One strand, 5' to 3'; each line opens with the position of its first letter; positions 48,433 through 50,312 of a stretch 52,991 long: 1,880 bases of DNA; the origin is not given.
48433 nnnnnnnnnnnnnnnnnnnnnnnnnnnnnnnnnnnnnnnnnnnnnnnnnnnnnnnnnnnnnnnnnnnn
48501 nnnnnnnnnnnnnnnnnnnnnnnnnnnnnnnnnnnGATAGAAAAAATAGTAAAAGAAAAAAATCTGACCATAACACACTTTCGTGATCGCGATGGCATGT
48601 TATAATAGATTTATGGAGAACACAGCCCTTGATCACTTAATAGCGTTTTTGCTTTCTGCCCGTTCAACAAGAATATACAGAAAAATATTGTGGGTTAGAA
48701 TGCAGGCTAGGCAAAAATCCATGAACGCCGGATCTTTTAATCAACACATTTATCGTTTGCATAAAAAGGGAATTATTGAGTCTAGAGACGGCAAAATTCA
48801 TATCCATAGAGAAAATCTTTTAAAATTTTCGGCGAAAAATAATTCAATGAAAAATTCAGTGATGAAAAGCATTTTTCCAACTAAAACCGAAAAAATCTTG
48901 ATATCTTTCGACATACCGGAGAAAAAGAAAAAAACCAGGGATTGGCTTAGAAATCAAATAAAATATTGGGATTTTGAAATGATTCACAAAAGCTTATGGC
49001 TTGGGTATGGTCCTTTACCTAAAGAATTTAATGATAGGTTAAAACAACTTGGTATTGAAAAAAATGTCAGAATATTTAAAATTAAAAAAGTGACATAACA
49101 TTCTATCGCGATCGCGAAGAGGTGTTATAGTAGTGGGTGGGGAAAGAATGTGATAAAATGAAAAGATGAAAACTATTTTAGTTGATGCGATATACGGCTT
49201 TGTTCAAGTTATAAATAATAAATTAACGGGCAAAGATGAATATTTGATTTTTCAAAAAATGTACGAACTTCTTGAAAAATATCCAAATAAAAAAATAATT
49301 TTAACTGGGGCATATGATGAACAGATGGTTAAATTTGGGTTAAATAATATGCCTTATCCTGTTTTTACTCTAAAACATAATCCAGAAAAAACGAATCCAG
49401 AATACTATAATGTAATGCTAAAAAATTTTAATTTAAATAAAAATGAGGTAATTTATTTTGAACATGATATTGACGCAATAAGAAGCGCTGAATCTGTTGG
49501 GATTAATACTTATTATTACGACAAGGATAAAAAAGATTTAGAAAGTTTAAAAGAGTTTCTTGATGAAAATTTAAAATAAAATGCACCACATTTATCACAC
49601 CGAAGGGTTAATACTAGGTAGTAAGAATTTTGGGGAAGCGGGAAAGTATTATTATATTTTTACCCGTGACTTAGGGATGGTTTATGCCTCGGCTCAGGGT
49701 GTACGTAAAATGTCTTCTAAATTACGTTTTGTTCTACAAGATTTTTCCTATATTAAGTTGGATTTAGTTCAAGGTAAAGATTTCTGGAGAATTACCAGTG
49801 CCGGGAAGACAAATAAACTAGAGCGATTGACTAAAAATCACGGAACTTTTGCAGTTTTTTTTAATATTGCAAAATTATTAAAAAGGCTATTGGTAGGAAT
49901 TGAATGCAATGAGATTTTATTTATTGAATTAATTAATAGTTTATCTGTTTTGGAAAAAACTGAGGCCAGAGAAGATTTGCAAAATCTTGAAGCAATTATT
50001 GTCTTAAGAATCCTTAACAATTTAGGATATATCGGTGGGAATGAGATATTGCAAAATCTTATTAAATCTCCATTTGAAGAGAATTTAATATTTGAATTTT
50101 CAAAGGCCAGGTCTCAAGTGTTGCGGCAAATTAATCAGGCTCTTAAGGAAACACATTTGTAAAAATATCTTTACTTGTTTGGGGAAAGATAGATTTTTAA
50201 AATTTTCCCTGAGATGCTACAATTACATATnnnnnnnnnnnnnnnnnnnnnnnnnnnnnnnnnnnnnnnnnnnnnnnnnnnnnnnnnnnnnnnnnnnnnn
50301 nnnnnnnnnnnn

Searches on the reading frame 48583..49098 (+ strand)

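Call 55: search_protein_families(library=pfam, proteins=[window:48583-49098:+], max_evalue=0.00001)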
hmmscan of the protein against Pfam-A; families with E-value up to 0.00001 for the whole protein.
window:48583-49098:+ (171 aa): 1 family
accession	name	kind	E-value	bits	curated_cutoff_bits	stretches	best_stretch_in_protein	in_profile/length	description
PF20803.2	PaaX_M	-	2e-11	44.2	24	1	106-168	10-72/83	PaaX protein central Cas2-like domain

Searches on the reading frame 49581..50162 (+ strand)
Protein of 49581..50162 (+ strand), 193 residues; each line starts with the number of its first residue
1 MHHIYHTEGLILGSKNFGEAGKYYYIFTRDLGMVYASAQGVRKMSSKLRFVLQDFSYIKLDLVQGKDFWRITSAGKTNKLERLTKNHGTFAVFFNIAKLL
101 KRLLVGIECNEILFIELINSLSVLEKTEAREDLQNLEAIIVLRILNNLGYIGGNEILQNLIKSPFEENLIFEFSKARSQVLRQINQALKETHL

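Call 55: search_protein_families(library=pfam, proteins=[window:49581-50162:+], max_evalue=0.00001)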
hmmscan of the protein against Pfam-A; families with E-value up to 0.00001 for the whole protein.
window:49581-50162:+ (193 aa): 1 family
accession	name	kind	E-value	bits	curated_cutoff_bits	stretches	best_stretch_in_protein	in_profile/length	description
PF11967.14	RecO_N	-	1.9e-11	44.3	27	1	1-74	1-74/80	Recombination protein O N terminal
